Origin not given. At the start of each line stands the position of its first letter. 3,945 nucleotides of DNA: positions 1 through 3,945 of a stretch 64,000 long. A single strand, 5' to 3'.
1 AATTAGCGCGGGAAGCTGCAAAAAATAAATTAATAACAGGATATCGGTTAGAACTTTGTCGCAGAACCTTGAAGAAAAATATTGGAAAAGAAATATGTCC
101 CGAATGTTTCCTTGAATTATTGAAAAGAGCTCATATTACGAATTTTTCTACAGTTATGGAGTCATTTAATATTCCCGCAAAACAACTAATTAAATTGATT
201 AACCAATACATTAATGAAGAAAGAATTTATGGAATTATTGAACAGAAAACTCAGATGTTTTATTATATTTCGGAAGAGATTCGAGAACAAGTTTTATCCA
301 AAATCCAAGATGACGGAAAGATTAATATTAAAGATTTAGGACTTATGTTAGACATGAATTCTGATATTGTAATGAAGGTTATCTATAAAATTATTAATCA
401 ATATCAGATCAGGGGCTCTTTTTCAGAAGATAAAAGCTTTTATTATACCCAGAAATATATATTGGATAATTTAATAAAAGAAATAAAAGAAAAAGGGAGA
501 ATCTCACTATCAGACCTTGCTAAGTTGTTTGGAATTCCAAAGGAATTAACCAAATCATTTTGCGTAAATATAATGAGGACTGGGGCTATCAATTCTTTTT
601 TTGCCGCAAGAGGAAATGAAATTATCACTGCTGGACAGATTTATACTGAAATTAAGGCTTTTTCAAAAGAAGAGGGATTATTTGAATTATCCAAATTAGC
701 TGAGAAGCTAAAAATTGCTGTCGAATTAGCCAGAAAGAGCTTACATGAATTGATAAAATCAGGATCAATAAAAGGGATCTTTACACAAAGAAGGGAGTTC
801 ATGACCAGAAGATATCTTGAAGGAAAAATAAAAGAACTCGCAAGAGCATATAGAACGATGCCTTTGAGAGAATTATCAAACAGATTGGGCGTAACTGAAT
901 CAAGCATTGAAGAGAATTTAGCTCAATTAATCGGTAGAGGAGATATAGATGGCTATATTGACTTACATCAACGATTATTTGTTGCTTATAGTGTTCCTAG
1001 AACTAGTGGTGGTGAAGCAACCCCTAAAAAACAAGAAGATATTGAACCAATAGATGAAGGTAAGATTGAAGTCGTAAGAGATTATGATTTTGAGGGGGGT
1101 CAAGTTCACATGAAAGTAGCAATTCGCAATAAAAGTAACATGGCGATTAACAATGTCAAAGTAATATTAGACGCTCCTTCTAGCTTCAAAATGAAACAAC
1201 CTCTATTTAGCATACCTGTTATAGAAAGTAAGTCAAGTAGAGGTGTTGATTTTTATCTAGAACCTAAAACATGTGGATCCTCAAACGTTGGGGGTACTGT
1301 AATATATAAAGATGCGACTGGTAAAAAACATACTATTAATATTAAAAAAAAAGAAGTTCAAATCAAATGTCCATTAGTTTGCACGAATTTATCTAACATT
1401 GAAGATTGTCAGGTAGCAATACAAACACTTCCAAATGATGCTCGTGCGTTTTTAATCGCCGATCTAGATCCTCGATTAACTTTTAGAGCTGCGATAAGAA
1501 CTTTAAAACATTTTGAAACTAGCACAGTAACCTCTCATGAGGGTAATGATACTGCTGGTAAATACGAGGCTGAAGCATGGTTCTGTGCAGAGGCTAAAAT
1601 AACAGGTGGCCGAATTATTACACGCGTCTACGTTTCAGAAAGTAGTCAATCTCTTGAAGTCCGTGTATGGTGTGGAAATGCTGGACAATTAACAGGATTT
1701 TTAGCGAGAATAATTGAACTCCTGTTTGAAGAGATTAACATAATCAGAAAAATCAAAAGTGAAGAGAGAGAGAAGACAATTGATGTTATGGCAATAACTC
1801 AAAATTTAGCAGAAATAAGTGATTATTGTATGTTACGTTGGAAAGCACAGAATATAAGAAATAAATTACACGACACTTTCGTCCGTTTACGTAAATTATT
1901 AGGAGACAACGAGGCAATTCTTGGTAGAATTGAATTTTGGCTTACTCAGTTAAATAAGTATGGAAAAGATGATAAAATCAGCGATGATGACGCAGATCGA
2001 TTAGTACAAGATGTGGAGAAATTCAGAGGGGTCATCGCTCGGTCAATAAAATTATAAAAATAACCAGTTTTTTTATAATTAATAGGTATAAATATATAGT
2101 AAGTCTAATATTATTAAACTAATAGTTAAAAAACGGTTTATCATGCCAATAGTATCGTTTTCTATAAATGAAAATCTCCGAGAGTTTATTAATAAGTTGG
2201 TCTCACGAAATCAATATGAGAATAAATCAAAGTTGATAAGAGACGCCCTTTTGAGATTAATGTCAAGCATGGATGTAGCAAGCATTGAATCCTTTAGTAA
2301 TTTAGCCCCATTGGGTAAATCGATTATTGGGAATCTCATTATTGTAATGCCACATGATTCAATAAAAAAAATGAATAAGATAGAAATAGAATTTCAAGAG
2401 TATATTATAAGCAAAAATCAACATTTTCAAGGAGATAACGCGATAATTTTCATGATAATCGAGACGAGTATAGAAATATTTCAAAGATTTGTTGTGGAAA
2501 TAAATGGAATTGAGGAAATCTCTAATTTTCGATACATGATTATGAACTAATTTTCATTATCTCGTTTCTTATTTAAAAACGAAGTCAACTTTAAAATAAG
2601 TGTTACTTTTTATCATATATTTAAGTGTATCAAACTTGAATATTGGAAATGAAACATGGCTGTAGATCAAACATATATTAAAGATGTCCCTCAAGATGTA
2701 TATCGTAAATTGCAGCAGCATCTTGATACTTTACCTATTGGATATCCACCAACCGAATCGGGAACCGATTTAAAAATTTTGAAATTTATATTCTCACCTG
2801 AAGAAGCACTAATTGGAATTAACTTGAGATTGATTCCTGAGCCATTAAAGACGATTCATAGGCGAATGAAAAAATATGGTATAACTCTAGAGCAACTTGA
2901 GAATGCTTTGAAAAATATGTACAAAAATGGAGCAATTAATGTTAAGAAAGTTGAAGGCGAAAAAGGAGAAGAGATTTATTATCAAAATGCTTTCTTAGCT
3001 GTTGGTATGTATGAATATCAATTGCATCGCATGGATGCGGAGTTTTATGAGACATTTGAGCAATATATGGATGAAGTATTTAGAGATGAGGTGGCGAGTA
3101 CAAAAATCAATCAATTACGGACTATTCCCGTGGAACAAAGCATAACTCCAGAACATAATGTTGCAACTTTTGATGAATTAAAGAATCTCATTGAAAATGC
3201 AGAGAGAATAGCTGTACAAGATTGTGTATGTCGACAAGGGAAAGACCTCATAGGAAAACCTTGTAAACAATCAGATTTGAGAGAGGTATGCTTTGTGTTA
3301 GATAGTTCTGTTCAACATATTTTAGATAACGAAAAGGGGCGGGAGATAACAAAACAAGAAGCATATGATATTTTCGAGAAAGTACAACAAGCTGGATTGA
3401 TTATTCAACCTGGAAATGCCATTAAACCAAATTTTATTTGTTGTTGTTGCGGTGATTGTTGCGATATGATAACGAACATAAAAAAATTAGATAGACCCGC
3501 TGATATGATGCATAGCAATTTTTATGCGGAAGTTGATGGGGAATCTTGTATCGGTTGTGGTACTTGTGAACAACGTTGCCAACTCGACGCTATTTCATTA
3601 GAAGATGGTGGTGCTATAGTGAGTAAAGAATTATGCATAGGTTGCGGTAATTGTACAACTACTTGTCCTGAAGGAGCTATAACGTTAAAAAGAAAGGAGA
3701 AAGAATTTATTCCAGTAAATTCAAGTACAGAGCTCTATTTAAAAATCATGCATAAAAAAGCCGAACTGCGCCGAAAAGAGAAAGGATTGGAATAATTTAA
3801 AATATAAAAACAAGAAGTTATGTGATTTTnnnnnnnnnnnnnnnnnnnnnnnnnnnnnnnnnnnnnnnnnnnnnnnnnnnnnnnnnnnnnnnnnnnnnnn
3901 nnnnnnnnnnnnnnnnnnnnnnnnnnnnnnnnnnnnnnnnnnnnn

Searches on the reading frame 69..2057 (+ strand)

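Call 63: search_protein_families(library=pfam, proteins=[window:69-2057:+], max_evalue=0.0001)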
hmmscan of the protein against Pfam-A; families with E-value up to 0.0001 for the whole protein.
window:69-2057:+ (662 aa): 6 families
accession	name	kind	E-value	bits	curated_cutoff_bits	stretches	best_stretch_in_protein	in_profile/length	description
PF01399.33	PCI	-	1.2e-22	80.4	22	1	247-305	23-81/84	PCI domain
PF09743.14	E3_UFM1_ligase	-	2.4e-17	63.9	23.2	1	101-305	26-233/272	E3 UFM1-protein ligase 1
PF09756.15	DDRGK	-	8.9e-14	52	27.8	1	12-90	102-179/188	DDRGK domain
PF09012.17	FeoC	-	2.1e-06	28.2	21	0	132-173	2-43/69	FeoC like transcriptional regulator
PF03997.17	VPS28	-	1.1e-05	25.7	24.5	1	562-651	87-179/188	VPS28 protein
PF03297.21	Ribosomal_S25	-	2.2e-05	25.1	28.8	0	204-242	56-94/101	S25 ribosomal protein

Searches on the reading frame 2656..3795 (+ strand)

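Call 63: search_protein_families(library=pfam, proteins=[window:2656-3795:+], max_evalue=0.0001)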
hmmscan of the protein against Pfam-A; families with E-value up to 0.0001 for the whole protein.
window:2656-3795:+ (379 aa): 9 families
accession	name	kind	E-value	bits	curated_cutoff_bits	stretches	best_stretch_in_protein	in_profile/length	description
PF00037.32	Fer4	-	3.6e-13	49.1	21.1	2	321-343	2-24/24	4Fe-4S binding domain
PF14697.11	Fer4_21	-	1.2e-09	38.6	35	1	291-344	1-59/59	4Fe-4S dicluster domain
PF13187.11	Fer4_9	-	1.9e-09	37.8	27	1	298-342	2-52/52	4Fe-4S dicluster domain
PF13237.11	Fer4_10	-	1.3e-07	31.9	25.5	1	322-351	4-34/53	4Fe-4S dicluster domain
PF12837.12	Fer4_6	-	6.2e-07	29.5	25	1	322-342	4-24/24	4Fe-4S binding domain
PF25160.1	LdpA_Fe-S-bd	-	1.3e-05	25.3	27.6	1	304-344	9-45/49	LdpA Fe-S cluster-binding domain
PF12838.12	Fer4_7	-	1.6e-05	25.7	27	1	327-349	2-24/52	4Fe-4S dicluster domain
PF12797.12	Fer4_2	-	5.4e-05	23.3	24.5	0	322-339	5-22/22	4Fe-4S binding domain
PF13484.11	Fer4_16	-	7e-05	24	30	0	327-350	2-26/66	4Fe-4S double cluster binding domain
